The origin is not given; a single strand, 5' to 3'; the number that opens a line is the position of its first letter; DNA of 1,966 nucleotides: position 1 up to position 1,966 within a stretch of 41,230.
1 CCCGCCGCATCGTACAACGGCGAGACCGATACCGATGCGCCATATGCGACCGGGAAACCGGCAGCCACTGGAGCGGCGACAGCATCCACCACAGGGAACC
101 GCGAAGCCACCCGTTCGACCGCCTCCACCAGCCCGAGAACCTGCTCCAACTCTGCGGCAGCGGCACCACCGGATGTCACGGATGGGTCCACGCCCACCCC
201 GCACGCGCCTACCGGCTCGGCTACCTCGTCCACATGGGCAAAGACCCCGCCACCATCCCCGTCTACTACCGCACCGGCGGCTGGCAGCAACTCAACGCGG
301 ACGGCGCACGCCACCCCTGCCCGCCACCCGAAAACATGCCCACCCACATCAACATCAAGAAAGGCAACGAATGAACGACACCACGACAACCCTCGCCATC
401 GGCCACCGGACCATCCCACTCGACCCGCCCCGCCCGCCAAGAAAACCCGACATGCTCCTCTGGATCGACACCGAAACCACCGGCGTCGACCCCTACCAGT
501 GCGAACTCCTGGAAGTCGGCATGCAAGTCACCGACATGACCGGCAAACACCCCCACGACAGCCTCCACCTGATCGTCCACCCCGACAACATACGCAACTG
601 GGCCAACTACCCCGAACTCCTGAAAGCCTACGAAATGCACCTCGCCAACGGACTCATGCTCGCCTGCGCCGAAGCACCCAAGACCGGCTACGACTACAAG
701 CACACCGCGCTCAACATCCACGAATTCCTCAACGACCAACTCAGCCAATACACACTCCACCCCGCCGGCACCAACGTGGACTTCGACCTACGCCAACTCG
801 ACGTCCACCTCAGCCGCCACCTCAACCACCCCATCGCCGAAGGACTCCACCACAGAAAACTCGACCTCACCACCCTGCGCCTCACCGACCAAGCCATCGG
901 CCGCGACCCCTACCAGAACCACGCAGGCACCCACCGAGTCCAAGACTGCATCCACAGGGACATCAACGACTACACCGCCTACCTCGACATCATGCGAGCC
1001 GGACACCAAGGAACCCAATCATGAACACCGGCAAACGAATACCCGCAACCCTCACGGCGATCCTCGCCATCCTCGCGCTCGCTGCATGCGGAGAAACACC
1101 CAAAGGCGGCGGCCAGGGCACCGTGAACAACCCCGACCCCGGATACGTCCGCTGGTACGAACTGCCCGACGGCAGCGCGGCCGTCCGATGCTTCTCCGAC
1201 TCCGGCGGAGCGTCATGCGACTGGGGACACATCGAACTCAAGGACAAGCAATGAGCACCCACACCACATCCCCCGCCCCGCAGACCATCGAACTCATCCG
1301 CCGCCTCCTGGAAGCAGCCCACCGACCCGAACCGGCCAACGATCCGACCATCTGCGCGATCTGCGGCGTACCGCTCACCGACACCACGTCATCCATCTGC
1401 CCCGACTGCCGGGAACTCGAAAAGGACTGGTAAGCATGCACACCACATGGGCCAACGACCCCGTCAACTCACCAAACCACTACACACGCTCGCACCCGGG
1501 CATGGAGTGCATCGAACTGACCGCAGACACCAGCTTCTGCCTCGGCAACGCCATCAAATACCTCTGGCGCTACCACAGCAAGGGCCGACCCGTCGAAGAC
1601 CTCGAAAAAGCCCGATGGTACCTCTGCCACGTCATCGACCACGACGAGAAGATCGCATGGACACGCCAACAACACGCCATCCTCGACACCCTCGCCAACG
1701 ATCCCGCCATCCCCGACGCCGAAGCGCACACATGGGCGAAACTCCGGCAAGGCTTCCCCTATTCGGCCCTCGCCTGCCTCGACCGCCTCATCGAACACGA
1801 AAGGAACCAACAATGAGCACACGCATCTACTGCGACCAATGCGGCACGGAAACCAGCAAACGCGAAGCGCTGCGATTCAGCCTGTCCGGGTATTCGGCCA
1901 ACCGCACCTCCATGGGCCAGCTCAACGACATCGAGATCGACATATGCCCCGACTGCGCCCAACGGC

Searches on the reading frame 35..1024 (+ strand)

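Call 52: search_protein_families(library=pfam, proteins=[window:35-1024:+], max_evalue=0.001)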
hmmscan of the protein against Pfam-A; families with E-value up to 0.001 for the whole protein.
window:35-1024:+ (329 aa): 1 family
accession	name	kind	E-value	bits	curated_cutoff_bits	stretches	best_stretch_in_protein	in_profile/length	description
PF00929.31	RNase_T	-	2.5e-05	25.3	24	1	142-233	1-82/164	Exonuclease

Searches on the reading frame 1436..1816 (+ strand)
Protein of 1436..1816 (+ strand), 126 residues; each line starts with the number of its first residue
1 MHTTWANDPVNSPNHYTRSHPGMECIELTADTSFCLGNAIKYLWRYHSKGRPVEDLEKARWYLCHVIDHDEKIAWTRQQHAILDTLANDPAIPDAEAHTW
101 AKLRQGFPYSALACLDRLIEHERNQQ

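Call 52: search_protein_families(library=pfam, proteins=[window:1436-1816:+], max_evalue=0.001)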
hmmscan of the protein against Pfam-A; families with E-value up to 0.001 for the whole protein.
window:1436-1816:+ (126 aa): 1 family
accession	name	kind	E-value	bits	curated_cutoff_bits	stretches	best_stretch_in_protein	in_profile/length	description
PF11753.13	DUF3310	-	4.2e-15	56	24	1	10-63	1-59/60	Protein of unknwon function (DUF3310)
